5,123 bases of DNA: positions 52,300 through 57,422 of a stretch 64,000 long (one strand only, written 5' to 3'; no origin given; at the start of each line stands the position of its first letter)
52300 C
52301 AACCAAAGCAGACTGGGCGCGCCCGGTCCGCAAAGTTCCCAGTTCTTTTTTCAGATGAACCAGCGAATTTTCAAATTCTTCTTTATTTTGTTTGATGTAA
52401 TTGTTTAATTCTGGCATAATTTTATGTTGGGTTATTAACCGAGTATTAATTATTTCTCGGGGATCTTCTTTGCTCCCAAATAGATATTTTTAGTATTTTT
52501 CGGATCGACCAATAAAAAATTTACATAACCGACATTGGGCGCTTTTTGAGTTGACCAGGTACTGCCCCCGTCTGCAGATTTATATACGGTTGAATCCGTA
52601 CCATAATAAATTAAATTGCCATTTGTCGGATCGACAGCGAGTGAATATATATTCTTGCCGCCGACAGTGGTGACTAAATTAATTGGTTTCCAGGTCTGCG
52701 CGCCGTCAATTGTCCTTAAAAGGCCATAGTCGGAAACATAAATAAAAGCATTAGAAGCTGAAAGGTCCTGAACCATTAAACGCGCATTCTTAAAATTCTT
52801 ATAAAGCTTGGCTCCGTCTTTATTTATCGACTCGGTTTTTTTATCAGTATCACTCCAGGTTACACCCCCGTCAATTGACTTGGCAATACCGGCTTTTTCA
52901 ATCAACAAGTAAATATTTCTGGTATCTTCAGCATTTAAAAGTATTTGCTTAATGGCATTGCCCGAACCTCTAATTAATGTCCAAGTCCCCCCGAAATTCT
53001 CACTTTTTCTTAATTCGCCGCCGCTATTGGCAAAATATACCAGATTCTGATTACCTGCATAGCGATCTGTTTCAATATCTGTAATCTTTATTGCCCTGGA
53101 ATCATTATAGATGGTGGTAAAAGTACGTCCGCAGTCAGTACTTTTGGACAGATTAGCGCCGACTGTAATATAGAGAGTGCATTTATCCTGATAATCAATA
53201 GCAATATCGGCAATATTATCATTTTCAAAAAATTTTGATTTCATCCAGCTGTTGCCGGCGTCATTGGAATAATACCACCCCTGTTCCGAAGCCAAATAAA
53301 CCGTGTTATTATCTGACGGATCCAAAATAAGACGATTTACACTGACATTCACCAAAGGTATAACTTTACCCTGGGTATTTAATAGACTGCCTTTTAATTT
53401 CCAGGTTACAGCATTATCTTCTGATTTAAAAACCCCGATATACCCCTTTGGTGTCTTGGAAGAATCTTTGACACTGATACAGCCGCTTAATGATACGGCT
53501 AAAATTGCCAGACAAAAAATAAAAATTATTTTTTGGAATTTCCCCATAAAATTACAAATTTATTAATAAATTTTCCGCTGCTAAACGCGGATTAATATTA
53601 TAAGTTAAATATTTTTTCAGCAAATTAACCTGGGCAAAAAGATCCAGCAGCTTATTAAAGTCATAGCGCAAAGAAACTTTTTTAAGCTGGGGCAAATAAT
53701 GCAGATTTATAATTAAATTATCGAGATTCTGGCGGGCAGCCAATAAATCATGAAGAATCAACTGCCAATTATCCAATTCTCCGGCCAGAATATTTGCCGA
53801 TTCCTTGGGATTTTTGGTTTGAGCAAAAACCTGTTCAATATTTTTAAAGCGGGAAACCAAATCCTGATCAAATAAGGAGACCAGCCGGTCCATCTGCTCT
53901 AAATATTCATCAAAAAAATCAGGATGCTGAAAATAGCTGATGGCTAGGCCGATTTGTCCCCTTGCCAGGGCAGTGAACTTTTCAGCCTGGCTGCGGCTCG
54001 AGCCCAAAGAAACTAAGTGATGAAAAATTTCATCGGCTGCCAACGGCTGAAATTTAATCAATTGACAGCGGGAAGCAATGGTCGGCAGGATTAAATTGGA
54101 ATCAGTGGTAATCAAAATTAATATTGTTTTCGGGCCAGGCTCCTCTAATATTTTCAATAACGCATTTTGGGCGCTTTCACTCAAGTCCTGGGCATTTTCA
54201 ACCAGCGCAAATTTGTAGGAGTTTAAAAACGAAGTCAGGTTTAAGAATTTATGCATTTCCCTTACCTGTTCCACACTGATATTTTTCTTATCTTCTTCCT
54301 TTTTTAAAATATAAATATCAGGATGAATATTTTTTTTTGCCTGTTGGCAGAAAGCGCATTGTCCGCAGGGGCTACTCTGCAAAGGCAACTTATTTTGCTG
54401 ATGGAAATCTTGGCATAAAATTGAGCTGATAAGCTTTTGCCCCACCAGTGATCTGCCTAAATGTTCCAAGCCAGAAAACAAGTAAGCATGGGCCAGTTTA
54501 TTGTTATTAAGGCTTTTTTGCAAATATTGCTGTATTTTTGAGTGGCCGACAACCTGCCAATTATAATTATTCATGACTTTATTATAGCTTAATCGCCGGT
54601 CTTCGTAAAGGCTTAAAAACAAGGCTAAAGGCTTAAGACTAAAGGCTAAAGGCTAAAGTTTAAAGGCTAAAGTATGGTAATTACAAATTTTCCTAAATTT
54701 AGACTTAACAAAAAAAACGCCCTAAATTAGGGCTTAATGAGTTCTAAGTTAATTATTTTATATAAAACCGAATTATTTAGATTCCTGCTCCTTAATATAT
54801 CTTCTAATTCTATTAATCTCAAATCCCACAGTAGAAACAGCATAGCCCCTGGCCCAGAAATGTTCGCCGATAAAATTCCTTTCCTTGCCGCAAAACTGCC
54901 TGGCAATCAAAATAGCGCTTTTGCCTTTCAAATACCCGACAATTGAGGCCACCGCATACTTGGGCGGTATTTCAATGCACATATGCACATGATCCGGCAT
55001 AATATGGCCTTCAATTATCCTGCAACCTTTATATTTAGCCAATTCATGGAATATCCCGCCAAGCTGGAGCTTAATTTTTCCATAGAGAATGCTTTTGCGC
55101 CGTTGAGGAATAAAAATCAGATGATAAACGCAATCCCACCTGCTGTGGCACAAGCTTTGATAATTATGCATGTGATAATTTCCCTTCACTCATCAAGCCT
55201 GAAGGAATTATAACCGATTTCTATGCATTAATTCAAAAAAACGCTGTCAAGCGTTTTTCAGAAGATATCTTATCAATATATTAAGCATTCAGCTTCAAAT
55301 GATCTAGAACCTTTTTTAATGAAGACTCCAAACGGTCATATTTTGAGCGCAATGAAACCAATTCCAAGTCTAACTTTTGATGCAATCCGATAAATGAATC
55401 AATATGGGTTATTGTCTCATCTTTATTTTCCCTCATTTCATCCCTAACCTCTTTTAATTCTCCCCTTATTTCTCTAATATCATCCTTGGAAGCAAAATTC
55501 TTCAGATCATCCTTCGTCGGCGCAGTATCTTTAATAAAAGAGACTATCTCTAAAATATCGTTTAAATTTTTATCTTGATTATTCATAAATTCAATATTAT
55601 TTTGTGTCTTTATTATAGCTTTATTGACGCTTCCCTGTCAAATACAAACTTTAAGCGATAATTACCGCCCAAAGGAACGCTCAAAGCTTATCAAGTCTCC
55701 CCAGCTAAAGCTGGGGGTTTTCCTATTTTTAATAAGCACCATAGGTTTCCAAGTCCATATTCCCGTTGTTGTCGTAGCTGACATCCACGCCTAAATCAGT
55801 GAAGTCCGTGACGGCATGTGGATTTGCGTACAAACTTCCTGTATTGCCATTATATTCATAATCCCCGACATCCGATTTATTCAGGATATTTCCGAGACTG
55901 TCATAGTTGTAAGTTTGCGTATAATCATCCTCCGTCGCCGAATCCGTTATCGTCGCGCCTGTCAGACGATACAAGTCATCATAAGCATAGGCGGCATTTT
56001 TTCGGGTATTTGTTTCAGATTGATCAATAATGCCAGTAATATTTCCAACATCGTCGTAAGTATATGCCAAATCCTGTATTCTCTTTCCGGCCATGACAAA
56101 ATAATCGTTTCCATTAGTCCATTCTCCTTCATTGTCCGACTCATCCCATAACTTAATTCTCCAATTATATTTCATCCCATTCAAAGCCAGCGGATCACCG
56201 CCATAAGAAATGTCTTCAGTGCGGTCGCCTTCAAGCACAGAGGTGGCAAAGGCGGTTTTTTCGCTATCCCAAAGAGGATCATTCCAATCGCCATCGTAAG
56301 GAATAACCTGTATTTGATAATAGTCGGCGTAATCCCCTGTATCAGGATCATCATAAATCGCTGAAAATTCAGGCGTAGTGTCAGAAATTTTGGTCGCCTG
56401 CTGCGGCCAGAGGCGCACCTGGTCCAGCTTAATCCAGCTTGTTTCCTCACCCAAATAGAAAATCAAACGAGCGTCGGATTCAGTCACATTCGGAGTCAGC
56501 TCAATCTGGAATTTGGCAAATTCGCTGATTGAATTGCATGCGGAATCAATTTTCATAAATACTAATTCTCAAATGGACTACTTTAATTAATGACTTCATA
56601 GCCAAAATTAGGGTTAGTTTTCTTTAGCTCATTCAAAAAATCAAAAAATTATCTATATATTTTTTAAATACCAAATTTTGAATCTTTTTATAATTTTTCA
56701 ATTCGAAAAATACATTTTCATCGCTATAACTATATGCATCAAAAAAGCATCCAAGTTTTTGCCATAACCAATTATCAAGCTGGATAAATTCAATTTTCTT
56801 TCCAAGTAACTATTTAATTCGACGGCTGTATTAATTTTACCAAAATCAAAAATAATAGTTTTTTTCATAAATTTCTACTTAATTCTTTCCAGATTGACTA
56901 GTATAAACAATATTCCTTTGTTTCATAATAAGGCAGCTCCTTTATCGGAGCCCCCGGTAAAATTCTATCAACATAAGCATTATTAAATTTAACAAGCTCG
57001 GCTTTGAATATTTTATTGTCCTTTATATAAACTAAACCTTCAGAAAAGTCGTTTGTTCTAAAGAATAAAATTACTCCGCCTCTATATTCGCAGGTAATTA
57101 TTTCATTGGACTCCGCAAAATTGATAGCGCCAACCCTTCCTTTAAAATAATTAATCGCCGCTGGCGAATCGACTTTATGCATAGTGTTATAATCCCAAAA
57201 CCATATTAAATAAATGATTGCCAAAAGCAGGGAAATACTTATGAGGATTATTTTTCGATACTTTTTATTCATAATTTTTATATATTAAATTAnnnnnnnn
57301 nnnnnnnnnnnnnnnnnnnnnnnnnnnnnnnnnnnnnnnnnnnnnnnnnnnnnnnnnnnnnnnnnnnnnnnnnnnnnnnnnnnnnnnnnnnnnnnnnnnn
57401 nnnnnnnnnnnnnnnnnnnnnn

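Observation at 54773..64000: Polymorphic-toxin locus: giant FG-GAP/YD-RHS/CBM protein with unclassified C-terminal domain, adjacent immunity candidate, orphan toxin-gene fragment and IS200 transposase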

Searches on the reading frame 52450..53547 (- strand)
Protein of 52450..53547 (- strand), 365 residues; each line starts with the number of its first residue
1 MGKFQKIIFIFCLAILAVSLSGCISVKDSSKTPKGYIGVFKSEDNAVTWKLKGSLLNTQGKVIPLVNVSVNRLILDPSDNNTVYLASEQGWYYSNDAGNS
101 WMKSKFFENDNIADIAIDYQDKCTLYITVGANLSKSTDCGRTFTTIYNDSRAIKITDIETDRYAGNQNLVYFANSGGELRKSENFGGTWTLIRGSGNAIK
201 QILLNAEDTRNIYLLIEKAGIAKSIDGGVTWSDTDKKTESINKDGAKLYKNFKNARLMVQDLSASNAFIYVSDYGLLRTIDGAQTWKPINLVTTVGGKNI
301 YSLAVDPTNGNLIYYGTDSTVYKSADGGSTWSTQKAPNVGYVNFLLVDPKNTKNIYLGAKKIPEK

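Call 15: find_encoding_contigs(protein=window:52450-53547:-, flank=10000, max_places=5)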
Protein window:52450-53547:- (365 aa): no gene with exactly this product is on record in the collection.

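Call 20: search_protein_families(library=ncbifam, proteins=[window:52453-53547:-], max_evalue=0.00001)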
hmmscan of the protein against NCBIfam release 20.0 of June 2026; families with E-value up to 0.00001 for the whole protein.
window:52453-53547:- (365 aa): 2 families
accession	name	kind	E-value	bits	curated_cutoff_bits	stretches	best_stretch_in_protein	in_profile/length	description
NF045728.1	glycosyl_F510_1955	equivalog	2.2e-28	99.2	175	2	264-342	102-181/246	F510_1955 family glycosylhydrolase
NF010237.0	PRK13684.1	equivalog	2e-09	37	326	1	208-342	55-175/334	photosynthesis system II assembly factor Ycf48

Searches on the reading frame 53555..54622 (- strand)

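Call 20: search_protein_families(library=ncbifam, proteins=[window:53555-54622:-], max_evalue=0.00001)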
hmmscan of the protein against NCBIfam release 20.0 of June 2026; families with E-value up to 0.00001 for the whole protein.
window:53555-54622:- (356 aa): 58 families (the best 25 are shown)
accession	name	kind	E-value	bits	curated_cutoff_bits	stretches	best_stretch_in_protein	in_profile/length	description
TIGR00678.1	holB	equivalog_domain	3e-52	177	180.6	1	32-225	2-186/188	DNA polymerase III subunit delta'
NF004310.0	PRK05707.1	equivalog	6.1e-47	160.6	280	1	31-356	9-321/328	DNA polymerase III subunit delta'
NF005972.1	PRK08058.1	equivalog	6.5e-46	157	340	1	30-356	13-326/328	DNA polymerase III subunit delta'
NF005638.0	PRK07399.1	subfamily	1.2e-38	132.9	230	1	18-239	3-232/317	DNA polymerase III subunit delta'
NF006586.0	PRK09112.1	equivalog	2.2e-37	129.1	308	1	20-233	21-243/351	DNA polymerase III subunit delta'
NF004759.0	PRK06090.1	equivalog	4.5e-37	128.1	457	1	17-270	2-240/319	DNA polymerase III subunit delta'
TIGR02397.1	dnaX_nterm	equivalog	1.2e-36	126.8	250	1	23-207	15-189/355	DNA polymerase III subunit gamma/tau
NF011524.0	PRK14963.1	equivalog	1.5e-35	123.4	601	1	23-210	15-191/647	DNA polymerase III subunits gamma and tau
NF004047.0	PRK05564.1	equivalog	9.9e-34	116.7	282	2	95-356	54-310/313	DNA polymerase III subunit delta'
NF011514.0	PRK14953.1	equivalog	1.6e-33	116.4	536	1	23-205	17-189/488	DNA polymerase III subunits gamma and tau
NF005677.0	PRK07471.1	equivalog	2.1e-33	115.9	252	1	22-231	19-239/366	DNA polymerase III subunit delta'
NF005926.0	PRK07940.1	equivalog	3.5e-33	115.4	300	1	35-234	28-215/394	DNA polymerase III subunit delta'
NF004046.1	PRK05563.1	equivalog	2.3e-30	106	400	1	23-207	16-190/567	DNA polymerase III subunit gamma/tau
NF005362.0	PRK06871.1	equivalog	4e-30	105.1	456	1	18-219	3-191/327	DNA polymerase III subunit delta'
NF005581.0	PRK07276.1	equivalog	1e-29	104.1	263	1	29-278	9-244/291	DNA polymerase III subunit delta'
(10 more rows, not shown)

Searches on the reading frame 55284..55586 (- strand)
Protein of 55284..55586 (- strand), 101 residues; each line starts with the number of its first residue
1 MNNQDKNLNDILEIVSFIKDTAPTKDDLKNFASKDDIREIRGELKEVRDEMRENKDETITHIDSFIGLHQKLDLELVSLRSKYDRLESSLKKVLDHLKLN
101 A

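Call 5: search_protein_families(library=pfam, proteins=[window:55284-55586:-], max_evalue=0.01)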
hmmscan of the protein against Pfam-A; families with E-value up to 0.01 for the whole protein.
window:55284-55586:- (101 aa): 1 family
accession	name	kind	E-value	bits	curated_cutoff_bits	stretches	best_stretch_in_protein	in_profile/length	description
PF10805.13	DUF2730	-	0.0062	17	24.9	0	20-53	57-88/102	Protein of unknown function (DUF2730)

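Call 8: search_protein_families(library=ncbifam, proteins=[window:55284-55586:-], max_evalue=0.1)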
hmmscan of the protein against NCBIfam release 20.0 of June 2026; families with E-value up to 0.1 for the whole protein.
window:55284-55586:- (101 aa): 3 families
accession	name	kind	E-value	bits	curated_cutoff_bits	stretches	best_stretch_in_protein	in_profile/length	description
TIGR00019.1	prfA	equivalog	0.032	13.2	423.25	1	3-94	15-103/361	peptide chain release factor 1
NF002446.0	PRK01611.3-3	equivalog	0.039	12.2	399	1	4-94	189-282/636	arginine--tRNA ligase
NF008913.0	PRK12276.1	equivalog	0.047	13.4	253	1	32-97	28-92/248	hydrogen peroxide-dependent heme synthase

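Call 27: search_protein_families(library=pfam, proteins=[window:55284-55586:-], max_evalue=1)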
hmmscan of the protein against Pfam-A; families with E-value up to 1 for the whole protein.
seq(101 aa): 9 families
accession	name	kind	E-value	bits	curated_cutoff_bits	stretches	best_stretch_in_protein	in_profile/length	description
PF10805.13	DUF2730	-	0.0062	17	24.9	1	20-53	57-88/102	Protein of unknown function (DUF2730)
PF09311.16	Rab5-bind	-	0.013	15.5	33.6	1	3-93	6-95/307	Rabaptin-like protein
PF05816.16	TelA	-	0.017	14.7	30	1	31-98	37-107/332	Toxic anion resistance protein (TelA)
PF11690.13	DUF3287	-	0.019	15.3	27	1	51-93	39-81/121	Protein of unknown function (DUF3287)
PF06160.17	EzrA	-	0.026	13.3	39.6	1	33-97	113-177/557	Septation ring formation regulator, EzrA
PF04108.17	ATG17_like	-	0.03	14.2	43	1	2-90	73-167/355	Autophagy protein ATG17-like domain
PF00957.27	Synaptobrevin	-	0.043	14.1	26.4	1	34-60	2-28/89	Synaptobrevin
PF15136.11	UPF0449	-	0.051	14.5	27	1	28-93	22-92/98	Uncharacterised protein family UPF0449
PF03004.19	Transposase_24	-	0.12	13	28.7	1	44-86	43-87/138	Plant transposase (Ptta/En/Spm family)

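Call 32: search_protein_families(library=padloc, proteins=[window:55284-55586:-], max_evalue=1)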
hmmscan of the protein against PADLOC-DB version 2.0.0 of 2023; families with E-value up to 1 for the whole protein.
window:55284-55586:- (101 aa): 2 families
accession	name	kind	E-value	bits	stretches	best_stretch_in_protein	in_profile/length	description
PDLC03861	LmuB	-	0.0037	13.2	1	14-97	619-700/1213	-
PDLC03863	LmuB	-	0.029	11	1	24-100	232-303/610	-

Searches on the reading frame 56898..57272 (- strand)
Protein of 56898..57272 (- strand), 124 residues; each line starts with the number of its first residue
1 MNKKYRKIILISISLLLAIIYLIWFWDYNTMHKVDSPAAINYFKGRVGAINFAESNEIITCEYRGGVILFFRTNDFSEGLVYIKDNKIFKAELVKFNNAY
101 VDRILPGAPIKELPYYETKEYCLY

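Call 5: search_protein_families(library=pfam, proteins=[window:56901-57272:-], max_evalue=0.01)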
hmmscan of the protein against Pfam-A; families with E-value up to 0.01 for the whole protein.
window:56901-57272:- (124 aa): 0 families

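Call 8: search_protein_families(library=ncbifam, proteins=[window:56901-57272:-], max_evalue=0.1)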
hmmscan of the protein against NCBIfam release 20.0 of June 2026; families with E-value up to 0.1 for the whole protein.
window:56901-57272:- (124 aa): 0 families

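Call 10: search_protein_families(library=pfam, proteins=[window:56901-57272:-], max_evalue=10)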
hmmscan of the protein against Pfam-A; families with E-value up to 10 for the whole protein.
window:56901-57272:- (124 aa): 1 family
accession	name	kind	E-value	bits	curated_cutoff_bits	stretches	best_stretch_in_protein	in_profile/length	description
PF08229.16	SHR3_chaperone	-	0.089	12.2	25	1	7-38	8-39/188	ER membrane protein SH3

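Call 13: find_encoding_contigs(protein=window:56898-57272:-, flank=10000, max_places=10)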
Protein window:56898-57272:- (124 aa): no gene with exactly this product is on record in the collection.

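Call 32: search_protein_families(library=padloc, proteins=[window:56901-57272:-], max_evalue=1)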
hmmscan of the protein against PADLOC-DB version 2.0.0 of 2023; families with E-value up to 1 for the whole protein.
window:56901-57272:- (124 aa): 0 families

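Call 52: find_homologous_proteins(query=window:56901-57272:-, max_evalue=0.01)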
Query window:56901-57272:- (124 aa): 1 proteins with E <= 0.01 among 18 candidates.
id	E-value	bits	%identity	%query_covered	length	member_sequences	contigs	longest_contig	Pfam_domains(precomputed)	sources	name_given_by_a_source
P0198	1.3e-77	276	100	100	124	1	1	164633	-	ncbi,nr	ncbi:MAG: hypothetical protein NTZ49_02480 [Candidatus Parcubacteria bacterium]|nr:hypothetical prot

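Call 54: find_encoding_contigs(protein=P0198, flank=10000, max_places=5)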
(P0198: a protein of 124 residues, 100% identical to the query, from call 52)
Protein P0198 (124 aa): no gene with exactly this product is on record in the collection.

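Call 79: predict_structure(protein=window:56901-57272:-)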
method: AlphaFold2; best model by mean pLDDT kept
length: 124 residues; sequences in the alignment: 1
mean_pLDDT: 57.5   pTM: 0.37
mean pLDDT of the five models: 57.5, 54.4, 54.2, 52.8, 51.3
residues with pLDDT >= 90: 18; 70-90: 14; 50-70: 35; < 50: 57
segments of 3 or more residues with pLDDT < 50: 31-56, 95-124
pLDDT, mean of each block of 10 residues (from residue 1): 88 97 77 42 42 51 66 63 65 47 35 29 30
secondary structure, 60 per line:
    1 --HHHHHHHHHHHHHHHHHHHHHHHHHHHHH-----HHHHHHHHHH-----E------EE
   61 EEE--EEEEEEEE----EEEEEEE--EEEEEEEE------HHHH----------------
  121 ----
elements in order: H3-31 H37-46 E59-63 E66-73 E78-84 E87-94 H101-104
